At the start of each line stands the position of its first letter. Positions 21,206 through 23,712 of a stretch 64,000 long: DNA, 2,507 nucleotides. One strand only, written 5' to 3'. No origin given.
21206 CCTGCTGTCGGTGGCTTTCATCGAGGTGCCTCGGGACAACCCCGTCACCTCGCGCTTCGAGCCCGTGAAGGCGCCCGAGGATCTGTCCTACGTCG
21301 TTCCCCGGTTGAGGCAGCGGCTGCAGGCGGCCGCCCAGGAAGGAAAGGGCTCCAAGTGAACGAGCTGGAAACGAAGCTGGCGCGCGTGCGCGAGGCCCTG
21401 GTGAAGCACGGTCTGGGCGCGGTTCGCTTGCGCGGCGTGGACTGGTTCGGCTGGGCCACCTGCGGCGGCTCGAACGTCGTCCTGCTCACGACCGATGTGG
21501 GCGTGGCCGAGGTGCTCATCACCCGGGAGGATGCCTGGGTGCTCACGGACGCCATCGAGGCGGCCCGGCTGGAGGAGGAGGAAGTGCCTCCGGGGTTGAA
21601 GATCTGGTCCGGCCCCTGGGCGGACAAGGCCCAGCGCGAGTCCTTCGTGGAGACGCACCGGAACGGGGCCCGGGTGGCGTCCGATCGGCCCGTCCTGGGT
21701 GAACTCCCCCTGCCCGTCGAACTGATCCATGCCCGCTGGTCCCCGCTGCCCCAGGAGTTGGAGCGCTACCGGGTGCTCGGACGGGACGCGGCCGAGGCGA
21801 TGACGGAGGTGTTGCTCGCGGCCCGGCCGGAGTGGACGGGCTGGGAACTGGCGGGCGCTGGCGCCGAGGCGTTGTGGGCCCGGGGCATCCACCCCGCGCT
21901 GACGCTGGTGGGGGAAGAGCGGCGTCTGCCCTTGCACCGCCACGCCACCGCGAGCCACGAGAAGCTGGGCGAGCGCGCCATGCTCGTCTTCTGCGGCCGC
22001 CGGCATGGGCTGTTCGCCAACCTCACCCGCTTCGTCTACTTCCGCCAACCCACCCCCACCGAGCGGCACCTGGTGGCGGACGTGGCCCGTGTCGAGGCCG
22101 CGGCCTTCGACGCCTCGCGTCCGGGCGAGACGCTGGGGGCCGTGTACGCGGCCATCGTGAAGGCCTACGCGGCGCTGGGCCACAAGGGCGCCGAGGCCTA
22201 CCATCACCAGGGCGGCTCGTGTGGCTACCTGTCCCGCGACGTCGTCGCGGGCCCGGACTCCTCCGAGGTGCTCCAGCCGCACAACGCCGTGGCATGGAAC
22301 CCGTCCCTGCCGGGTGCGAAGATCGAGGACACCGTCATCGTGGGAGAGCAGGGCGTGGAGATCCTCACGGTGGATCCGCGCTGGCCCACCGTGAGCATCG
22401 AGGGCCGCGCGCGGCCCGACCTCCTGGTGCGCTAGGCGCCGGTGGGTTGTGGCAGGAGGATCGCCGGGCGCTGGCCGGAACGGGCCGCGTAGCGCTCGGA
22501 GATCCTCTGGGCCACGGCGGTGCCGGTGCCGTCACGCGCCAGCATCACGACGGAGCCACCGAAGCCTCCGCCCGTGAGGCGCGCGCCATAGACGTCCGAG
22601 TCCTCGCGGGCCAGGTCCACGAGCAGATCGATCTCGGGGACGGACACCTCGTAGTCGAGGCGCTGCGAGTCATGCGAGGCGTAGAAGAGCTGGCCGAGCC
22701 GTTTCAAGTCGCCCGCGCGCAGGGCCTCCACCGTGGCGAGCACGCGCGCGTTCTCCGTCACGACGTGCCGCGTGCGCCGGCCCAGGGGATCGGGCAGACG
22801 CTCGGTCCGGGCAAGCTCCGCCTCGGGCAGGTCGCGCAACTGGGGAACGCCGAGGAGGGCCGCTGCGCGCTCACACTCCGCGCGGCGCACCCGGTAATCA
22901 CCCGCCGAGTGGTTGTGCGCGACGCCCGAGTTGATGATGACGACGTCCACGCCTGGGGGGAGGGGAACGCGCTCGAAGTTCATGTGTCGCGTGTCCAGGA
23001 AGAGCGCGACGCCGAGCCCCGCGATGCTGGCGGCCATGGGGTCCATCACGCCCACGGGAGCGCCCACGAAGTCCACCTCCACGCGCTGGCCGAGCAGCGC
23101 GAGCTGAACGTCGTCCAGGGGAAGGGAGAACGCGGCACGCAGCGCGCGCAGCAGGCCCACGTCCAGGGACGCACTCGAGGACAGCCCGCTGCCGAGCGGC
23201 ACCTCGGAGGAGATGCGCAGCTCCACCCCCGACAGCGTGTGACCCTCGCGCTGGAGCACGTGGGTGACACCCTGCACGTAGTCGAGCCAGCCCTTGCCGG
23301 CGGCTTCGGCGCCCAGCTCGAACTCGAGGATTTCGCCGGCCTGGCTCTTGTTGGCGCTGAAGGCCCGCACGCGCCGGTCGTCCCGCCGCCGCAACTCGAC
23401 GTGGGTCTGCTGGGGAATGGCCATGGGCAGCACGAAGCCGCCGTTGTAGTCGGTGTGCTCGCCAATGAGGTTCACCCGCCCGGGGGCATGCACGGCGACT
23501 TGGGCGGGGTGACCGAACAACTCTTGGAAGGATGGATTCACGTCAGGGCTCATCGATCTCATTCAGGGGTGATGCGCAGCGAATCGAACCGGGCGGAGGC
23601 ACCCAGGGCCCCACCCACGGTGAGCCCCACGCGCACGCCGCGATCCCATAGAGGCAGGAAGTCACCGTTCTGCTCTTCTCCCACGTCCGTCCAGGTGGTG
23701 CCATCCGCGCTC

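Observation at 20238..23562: Plant/protist-type sugar-1-P salvage pair: UDPGP-family pyrophosphorylase next to a GHMP galactokinase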

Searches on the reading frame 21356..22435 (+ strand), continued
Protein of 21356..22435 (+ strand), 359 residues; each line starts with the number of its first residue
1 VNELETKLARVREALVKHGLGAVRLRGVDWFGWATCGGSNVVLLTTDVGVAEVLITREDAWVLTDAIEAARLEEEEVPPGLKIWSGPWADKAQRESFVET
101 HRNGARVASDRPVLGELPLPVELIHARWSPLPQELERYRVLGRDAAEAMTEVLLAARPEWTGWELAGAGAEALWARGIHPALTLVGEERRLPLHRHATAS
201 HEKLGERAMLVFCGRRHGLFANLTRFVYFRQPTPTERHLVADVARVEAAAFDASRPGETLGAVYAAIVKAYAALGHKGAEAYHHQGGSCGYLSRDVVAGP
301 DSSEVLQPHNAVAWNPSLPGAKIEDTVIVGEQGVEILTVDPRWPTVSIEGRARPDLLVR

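Call 50: find_encoding_contigs(protein=P0295, flank=7000, max_places=2)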
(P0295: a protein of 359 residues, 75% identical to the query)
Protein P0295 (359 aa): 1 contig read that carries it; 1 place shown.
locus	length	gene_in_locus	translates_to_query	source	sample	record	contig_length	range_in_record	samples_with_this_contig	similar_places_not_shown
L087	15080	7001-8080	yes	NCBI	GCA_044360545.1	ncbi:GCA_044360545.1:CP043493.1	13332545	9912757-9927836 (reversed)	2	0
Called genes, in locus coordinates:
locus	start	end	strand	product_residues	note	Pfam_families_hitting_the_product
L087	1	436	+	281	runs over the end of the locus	PF11219:DUF3014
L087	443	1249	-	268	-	PF00583:Acetyltransf_1, PF13673:Acetyltransf_10, PF13508:Acetyltransf_7, PF13527:Acetyltransf_9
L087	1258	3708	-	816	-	PF12895:ANAPC3 (faint), PF13174:TPR_6 (faint), PF13428:TPR_14 (faint), PF14559:TPR_19 (faint), PF23300:HEAT_Nup120 (faint), PF01464:SLT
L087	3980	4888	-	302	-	PF11876:TsiV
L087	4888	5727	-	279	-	-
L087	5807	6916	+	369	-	PF02463:SMC_N, PF13175:AAA_15 (weak), PF13304:AAA_21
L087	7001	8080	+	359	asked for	PF00557:Peptidase_M24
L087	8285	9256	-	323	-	PF01073:3Beta_HSD, PF01370:Epimerase, PF02719:Polysacc_synt_2, PF04321:RmlD_sub_bind, PF05368:NmrA (weak), PF07993:NAD_binding_4 (faint), PF13460:NAD_binding_10 (weak), PF16363:GDP_Man_Dehyd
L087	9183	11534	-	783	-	PF00232:Glyco_hydro_1, PF01370:Epimerase, PF02719:Polysacc_synt_2 (faint), PF04321:RmlD_sub_bind, PF16363:GDP_Man_Dehyd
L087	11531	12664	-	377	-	PF01593:Amino_oxidase (weak), PF12831:FAD_oxidored (faint), PF13450:NAD_binding_8, PF03275:GLF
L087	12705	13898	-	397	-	PF13692:Glyco_trans_1_4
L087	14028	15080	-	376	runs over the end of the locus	PF10509:GalKase_gal_bdg, PF00288:GHMP_kinases_N, PF08544:GHMP_kinases_C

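Call 51: find_encoding_contigs(protein=P0370, flank=7000, max_places=2)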
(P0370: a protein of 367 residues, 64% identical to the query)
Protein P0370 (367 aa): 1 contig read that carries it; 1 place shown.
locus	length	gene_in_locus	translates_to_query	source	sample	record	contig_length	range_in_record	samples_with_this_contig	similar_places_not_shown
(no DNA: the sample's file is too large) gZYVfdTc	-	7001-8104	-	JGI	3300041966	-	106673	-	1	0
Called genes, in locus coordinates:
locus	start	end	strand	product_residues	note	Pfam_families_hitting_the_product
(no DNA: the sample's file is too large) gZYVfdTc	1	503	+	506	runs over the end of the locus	PF08032:SpoU_sub_bind, PF00588:SpoU_methylase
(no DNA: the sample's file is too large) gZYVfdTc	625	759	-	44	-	-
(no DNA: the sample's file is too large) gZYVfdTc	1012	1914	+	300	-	PF03446:NAD_binding_2, PF03807:F420_oxidored, PF14833:NAD_binding_11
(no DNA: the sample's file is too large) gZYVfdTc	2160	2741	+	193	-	-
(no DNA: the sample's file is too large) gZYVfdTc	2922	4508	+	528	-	PF00581:Rhodanese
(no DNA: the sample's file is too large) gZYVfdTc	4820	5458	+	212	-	PF04542:Sigma70_r2, PF08281:Sigma70_r4_2 (weak), PF04545:Sigma70_r4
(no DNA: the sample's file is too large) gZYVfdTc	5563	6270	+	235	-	-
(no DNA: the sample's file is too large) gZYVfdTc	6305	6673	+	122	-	PF03888:MucB_RseB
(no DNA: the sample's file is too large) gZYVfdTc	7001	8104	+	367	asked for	PF00557:Peptidase_M24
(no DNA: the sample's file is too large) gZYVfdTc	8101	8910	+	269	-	PF07722:Peptidase_C26, PF00117:GATase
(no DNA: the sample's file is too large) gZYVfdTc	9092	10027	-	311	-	PF01073:3Beta_HSD, PF01370:Epimerase, PF02719:Polysacc_synt_2, PF04321:RmlD_sub_bind, PF05368:NmrA (weak), PF16363:GDP_Man_Dehyd, PF13460:NAD_binding_10, PF07993:NAD_binding_4 (weak)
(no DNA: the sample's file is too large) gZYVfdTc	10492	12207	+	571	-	PF00004:AAA (faint), PF00005:ABC_tran, PF01935:DUF87 (faint), PF02463:SMC_N (faint), PF13191:AAA_16 (faint), PF13304:AAA_21 (faint), PF13401:AAA_22 (faint), PF00005:ABC_tran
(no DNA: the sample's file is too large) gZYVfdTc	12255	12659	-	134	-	PF01361:Tautomerase (faint)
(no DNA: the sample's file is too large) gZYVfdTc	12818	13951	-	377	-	PF01266:DAO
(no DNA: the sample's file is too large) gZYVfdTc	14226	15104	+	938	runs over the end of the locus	PF16078:2-oxogl_dehyd_N (weak), PF00676:E1_dh, PF02779:Transket_pyr, PF16870:OxoGdeHyase_C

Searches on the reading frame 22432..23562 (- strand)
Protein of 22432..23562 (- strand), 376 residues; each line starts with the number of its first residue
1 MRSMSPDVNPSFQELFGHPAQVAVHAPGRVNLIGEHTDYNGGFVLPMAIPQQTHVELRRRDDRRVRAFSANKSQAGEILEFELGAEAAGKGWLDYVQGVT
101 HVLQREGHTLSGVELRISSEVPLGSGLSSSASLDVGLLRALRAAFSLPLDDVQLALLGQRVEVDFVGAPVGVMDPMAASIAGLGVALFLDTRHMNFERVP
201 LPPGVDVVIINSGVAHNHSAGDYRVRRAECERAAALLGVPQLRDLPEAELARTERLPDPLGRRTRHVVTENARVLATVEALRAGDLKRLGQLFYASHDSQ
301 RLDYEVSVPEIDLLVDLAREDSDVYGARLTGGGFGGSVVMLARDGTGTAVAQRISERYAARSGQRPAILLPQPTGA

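Call 4: search_protein_families(library=pfam, proteins=[window:22432-23562:-])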
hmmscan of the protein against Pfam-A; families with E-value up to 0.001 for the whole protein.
window:22432-23562:- (376 aa): 3 families
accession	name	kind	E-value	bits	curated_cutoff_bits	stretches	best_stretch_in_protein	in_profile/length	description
PF10509.15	GalKase_gal_bdg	-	2.1e-23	82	23.1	1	11-58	2-48/49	Galactokinase galactose-binding signature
PF00288.32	GHMP_kinases_N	-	6.2e-18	65.3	22.3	1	95-179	2-84/87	GHMP kinases N terminal domain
PF08544.19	GHMP_kinases_C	-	1.9e-13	51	21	1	278-359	2-84/85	GHMP kinases C terminal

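Call 5: search_protein_families(library=ncbifam, proteins=[window:22432-23562:-])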
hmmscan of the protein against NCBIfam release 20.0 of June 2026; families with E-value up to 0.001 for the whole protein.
window:22432-23562:- (376 aa): 12 families
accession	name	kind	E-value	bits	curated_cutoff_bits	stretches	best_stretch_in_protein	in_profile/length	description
NF003472.0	PRK05101.1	equivalog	7e-108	361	499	1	7-372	6-374/382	galactokinase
NF003006.0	PRK03817.1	equivalog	1.8e-99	333.1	443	1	22-366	2-337/352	galactokinase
NF001816.0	PRK00555.1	equivalog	2.1e-89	300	509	1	22-368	3-350/363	galactokinase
TIGR00131.1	gal_kin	equivalog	1.9e-88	297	226.65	1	8-365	4-373/388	galactokinase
NF003705.0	PRK05322.1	equivalog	5e-87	292.1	385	1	7-368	5-375/388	galactokinase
TIGR00549.1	mevalon_kin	equivalog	5.1e-27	95.1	163.05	2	26-217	1-181/276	mevalonate kinase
NF003036.0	PRK03926.1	equivalog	4e-25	88.5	403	2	22-200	2-160/302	mevalonate kinase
NF049969.1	GlMnHpPKinHddA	equivalog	1.3e-13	51.2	600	1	27-193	8-178/338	D-glycero-D-manno-heptose 7-phosphate kinase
NF009948.0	PRK13412.1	equivalog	3.3e-09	35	721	1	273-356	867-949/974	bifunctional fucokinase/fucose-1-phosphate guanylyltransferase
TIGR00191.1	thrB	equivalog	8e-08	31.5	168.25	1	98-210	66-170/304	homoserine kinase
TIGR01920.1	Shik_kin_archae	equivalog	6.2e-07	29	126.85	1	101-196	58-151/266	shikimate kinase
NF002288.1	PRK01212.1-4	equivalog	1.5e-05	24.2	194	1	107-212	71-173/303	homoserine kinase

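Call 21: search_solved_structures(query=window:22432-23562:-, max_evalue=1e-10, show_alignments=1)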
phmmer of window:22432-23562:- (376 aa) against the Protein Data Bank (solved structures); distinct sequences matched with E-value up to 1e-10: 22.
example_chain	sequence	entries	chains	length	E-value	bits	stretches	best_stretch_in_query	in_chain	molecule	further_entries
1s4e_A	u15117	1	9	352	1e-65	225.4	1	21-370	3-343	Galactokinase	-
2cz9_A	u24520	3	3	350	4.8e-65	223.2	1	22-365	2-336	Probable galactokinase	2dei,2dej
6tep_A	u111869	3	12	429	1.3e-63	218.5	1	12-367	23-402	Galactokinase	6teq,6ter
6q3w_A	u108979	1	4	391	1.4e-62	215.1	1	8-360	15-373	Galactokinase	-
7rcl_A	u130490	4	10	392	1.4e-62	215.1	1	8-360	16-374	Galactokinase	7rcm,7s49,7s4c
6q90_A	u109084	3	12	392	1.4e-62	215.1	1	8-360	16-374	Galactokinase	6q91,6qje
6q3x_A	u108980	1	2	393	1.4e-62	215.1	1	8-360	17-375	Galactokinase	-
6gr2_A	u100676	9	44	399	1.5e-62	215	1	8-360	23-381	Galactokinase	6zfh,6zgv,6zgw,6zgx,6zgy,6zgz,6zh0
6q8z_A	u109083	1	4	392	2.1e-62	214.5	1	8-360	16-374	Galactokinase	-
1wuu_A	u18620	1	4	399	2.3e-62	214.4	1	8-360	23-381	Galactokinase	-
1pie_A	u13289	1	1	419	5.1e-59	203.4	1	10-359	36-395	Galactokinase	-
9ulx_A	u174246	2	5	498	3.6e-37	131.5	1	7-228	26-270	AbGHMP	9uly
2a2c_A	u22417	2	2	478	4.3e-30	108.2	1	11-263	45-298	N-acetylgalactosamine kinase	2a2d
2aj4_A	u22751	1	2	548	4.2e-16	62.2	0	260-348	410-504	Galactokinase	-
1kkh_A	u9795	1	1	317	2.3e-15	59.8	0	22-174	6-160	Mevalonate Kinase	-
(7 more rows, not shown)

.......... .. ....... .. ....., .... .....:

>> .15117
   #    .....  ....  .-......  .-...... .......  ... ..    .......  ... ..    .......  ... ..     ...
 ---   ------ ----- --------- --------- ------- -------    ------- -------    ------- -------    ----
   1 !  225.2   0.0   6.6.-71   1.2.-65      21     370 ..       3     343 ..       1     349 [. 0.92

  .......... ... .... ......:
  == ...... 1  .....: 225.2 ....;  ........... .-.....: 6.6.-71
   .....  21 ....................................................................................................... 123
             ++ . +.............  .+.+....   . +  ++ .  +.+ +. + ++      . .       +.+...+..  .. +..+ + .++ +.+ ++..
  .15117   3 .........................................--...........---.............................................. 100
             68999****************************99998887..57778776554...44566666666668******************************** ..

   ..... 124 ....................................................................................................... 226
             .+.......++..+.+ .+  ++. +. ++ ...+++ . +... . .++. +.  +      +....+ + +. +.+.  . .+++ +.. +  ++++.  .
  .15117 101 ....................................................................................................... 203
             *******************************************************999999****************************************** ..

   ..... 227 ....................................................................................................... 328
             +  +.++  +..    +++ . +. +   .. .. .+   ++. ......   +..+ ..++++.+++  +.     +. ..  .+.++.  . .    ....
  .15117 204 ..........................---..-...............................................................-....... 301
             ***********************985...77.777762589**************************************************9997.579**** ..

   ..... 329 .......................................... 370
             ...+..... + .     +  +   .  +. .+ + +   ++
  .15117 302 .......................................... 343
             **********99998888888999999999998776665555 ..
